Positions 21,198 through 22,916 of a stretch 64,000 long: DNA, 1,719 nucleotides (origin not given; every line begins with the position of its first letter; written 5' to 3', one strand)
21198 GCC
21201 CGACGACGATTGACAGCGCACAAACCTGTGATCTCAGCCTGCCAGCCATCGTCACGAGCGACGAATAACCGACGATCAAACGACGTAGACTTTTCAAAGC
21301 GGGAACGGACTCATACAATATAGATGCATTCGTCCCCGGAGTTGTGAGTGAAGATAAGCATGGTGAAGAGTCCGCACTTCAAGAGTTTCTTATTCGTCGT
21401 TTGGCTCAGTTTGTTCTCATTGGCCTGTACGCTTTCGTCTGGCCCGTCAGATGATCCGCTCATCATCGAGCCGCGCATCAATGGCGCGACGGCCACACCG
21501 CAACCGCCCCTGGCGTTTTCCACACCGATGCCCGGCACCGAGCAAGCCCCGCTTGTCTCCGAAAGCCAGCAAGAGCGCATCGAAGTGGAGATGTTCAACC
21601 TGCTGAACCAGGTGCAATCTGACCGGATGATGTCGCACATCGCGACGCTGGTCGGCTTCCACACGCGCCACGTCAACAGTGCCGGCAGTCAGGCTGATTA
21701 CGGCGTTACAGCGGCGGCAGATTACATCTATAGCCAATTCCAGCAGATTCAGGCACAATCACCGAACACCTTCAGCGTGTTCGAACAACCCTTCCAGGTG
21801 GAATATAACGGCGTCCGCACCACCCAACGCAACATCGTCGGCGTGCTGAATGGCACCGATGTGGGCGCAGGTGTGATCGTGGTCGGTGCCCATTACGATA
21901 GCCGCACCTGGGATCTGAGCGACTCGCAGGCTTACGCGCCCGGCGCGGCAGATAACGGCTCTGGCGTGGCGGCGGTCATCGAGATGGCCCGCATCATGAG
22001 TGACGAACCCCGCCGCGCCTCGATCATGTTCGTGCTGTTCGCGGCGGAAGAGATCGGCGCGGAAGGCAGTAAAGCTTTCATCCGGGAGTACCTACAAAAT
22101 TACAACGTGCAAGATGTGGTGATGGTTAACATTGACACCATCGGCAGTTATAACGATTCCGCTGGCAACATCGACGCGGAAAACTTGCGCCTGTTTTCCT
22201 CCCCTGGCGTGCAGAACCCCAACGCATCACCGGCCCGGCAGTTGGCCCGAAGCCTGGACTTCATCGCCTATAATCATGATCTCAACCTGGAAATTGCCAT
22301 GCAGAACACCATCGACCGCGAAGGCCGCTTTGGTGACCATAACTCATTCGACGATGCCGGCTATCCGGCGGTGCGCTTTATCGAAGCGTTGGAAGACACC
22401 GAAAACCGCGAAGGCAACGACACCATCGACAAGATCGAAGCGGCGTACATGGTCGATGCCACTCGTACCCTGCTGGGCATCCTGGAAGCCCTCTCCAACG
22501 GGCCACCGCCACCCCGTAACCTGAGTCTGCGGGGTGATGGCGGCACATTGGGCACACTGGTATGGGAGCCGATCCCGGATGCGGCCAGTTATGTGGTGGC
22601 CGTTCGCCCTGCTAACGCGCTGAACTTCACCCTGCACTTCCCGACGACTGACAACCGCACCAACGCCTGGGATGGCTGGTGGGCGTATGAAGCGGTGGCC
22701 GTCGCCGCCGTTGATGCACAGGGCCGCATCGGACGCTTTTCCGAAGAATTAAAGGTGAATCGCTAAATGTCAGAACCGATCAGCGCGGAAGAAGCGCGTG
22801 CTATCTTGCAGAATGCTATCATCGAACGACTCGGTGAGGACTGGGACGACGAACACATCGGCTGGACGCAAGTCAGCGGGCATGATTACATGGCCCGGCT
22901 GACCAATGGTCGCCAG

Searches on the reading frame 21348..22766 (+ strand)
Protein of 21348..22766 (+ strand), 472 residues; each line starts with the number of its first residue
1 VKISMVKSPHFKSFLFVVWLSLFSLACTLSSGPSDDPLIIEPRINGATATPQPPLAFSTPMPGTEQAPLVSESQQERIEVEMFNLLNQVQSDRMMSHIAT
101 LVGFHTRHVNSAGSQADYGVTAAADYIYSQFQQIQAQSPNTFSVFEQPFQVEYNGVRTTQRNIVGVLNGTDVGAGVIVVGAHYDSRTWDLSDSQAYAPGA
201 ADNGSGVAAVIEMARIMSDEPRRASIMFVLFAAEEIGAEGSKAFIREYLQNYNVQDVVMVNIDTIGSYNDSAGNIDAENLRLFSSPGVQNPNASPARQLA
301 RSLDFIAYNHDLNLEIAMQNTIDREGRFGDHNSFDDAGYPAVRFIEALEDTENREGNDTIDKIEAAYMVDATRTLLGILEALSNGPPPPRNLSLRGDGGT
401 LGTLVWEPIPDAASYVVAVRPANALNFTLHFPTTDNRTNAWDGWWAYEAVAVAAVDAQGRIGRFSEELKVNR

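Call 32: search_protein_families(library=pfam, proteins=[window:21348-22766:+], max_evalue=0.01)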
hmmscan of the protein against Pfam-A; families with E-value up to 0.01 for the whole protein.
window:21348-22766:+ (472 aa): 3 families
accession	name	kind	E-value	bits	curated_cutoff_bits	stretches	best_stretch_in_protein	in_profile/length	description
PF04389.22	Peptidase_M28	-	1.4e-27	97.1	21.3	1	162-376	1-190/193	Peptidase family M28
PF01546.33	Peptidase_M20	-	2.4e-09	37.8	24.6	1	194-263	27-98/206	Peptidase family M20/M25/M40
PF05343.19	Peptidase_M42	-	0.0001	21.9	23.2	1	185-248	118-180/292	M42 glutamyl aminopeptidase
